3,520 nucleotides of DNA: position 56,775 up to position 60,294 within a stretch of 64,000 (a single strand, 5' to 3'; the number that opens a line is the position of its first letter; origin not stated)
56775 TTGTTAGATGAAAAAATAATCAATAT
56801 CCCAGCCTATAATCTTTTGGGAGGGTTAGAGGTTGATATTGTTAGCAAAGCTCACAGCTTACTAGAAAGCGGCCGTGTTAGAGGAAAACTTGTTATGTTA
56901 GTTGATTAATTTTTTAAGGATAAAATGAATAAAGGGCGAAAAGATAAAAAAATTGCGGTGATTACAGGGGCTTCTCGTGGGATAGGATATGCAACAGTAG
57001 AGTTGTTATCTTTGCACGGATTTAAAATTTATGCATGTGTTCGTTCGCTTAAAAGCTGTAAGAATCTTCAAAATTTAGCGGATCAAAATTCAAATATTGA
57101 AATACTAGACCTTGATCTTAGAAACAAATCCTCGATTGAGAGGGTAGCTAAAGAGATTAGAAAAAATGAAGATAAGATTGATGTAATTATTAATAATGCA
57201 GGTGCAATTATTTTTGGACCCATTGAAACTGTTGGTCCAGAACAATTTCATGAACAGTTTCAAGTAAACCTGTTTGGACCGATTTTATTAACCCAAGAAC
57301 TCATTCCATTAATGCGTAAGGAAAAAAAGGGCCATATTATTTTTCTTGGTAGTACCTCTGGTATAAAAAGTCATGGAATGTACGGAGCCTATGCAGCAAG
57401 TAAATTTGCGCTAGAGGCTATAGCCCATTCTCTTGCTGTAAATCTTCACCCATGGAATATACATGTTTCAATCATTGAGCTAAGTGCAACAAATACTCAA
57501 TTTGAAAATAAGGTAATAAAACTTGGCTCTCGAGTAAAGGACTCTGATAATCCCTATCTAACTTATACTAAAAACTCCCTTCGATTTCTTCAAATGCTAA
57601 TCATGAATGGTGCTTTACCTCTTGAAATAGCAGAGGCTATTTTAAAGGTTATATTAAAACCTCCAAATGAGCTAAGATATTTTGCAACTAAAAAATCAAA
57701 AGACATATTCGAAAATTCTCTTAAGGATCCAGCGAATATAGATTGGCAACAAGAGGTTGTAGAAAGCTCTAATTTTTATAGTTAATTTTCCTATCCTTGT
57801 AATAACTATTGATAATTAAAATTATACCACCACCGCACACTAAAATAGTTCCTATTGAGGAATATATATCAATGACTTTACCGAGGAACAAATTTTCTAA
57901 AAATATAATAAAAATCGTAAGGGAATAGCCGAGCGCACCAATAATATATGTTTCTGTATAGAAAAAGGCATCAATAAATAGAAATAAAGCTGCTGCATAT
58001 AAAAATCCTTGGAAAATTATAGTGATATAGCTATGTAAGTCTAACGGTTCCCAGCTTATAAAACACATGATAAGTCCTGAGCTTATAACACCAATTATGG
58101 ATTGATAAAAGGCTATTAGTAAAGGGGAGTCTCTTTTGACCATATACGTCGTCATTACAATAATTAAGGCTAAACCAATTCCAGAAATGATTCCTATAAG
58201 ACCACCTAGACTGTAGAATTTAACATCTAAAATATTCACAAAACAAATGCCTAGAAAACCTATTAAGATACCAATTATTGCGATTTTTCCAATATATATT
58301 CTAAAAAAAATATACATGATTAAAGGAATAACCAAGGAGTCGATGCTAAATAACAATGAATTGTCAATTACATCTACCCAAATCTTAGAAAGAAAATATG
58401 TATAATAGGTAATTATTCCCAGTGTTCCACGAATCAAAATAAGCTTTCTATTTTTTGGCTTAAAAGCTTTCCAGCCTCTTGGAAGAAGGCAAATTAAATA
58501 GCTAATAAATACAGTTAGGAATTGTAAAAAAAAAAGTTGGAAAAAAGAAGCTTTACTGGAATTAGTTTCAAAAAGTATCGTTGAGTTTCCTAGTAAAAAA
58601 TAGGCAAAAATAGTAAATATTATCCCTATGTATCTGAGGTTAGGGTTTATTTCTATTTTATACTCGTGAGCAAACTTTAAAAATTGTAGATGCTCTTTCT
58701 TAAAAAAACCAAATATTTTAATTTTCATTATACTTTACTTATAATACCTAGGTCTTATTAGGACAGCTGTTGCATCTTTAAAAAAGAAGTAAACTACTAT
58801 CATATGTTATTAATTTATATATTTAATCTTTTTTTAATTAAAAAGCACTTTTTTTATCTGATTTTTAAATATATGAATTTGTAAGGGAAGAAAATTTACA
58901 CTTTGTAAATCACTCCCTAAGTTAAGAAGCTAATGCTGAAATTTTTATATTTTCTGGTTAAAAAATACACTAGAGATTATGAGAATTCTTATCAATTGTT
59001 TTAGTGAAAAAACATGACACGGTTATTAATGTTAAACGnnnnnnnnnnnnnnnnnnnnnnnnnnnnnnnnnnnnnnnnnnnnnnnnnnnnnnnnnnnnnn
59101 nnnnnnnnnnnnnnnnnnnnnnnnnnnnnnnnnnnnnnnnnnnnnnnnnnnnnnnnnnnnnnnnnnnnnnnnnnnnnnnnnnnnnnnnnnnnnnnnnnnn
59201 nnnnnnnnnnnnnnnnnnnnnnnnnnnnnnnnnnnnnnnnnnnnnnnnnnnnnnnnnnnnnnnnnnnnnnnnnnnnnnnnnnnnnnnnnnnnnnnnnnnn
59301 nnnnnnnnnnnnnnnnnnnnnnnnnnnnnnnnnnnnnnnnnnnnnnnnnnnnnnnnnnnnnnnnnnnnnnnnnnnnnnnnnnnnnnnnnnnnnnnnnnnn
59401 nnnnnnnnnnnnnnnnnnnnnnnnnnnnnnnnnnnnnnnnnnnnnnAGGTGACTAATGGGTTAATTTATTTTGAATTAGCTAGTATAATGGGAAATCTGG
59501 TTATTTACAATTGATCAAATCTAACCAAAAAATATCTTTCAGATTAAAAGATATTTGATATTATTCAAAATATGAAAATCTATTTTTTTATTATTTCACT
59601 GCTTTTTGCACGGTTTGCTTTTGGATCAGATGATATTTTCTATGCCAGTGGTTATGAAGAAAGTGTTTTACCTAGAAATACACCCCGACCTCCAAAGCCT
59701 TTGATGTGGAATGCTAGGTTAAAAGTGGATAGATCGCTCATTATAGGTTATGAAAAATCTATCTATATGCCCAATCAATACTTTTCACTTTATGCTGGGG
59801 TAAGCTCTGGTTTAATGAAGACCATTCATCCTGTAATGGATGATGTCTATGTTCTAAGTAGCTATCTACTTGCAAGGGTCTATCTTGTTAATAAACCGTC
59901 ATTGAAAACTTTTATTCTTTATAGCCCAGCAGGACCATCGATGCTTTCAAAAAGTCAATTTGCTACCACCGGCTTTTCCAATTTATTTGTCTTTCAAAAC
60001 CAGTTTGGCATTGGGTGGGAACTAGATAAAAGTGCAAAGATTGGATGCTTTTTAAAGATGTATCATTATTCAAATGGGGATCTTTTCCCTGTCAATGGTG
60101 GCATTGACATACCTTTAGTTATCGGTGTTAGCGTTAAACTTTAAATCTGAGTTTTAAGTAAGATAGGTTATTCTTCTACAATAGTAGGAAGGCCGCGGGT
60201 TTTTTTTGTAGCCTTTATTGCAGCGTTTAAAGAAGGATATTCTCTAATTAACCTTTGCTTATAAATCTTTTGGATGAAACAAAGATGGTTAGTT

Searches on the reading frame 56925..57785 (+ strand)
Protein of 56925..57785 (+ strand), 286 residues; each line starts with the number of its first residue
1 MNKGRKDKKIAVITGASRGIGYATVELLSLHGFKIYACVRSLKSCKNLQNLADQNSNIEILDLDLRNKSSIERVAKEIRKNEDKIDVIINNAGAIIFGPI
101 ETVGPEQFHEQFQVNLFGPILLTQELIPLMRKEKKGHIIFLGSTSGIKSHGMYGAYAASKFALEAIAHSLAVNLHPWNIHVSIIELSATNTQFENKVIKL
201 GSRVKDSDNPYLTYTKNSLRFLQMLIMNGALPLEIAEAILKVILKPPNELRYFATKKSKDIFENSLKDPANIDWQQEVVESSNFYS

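Call 52: search_protein_families(library=pfam, proteins=[window:56925-57785:+], max_evalue=0.001)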
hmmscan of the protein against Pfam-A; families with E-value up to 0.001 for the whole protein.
window:56925-57785:+ (286 aa): 7 families
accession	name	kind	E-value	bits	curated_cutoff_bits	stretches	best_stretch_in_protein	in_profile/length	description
PF00106.31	adh_short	-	3.4e-46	157.6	26.6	1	9-196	1-189/195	short chain dehydrogenase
PF13561.12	adh_short_C2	-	2.8e-34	119.2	27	1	15-197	1-184/236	Enoyl-(Acyl carrier protein) reductase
PF08659.16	KR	-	6.3e-14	52.7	22.6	1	12-171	4-164/180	KR domain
PF08643.16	DUF1776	-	7.3e-10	39.2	25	1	31-191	27-201/294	Fungal family of unknown function (DUF1776)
PF01370.27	Epimerase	-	1.6e-06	28.2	20.9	1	12-167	2-153/240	NAD dependent epimerase/dehydratase family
PF05368.20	NmrA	-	1.6e-05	25.1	27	1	7-76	2-68/298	NmrA-like family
PF16363.11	GDP_Man_Dehyd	-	0.00016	21.7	27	1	13-93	2-84/332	GDP-mannose 4,6 dehydratase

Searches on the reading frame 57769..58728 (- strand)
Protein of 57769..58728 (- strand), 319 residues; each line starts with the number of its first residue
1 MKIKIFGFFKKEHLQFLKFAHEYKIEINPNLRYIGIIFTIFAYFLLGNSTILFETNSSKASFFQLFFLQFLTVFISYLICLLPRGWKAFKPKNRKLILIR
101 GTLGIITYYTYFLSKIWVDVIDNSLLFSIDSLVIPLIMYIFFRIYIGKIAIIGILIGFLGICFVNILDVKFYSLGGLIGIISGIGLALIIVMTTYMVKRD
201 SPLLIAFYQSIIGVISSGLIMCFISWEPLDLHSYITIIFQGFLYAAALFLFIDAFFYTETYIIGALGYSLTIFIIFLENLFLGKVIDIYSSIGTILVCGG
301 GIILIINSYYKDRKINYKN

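Call 52: search_protein_families(library=pfam, proteins=[window:57769-58728:-], max_evalue=0.001)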
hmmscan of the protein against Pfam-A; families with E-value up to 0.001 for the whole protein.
window:57769-58728:- (319 aa): 1 family
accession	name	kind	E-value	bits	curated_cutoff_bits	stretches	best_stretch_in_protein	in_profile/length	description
PF00892.27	EamA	-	7.2e-19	68.8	28.2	2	175-304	3-133/135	EamA-like transporter family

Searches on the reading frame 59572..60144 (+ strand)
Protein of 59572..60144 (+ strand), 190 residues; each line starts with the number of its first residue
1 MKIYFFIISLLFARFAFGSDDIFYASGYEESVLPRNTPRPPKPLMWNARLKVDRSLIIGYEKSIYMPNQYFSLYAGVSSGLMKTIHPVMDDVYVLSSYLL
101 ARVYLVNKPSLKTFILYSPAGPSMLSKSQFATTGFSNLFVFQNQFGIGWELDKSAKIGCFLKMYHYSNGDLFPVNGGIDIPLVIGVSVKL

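Call 52: search_protein_families(library=pfam, proteins=[window:59572-60144:+], max_evalue=0.001)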
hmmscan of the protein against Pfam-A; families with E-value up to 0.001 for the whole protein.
window:59572-60144:+ (190 aa): 1 family
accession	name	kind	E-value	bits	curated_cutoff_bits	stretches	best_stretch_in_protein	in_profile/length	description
PF09411.16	PagL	-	1.3e-09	38.7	23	1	105-180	50-128/136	Lipid A 3-O-deacylase (PagL)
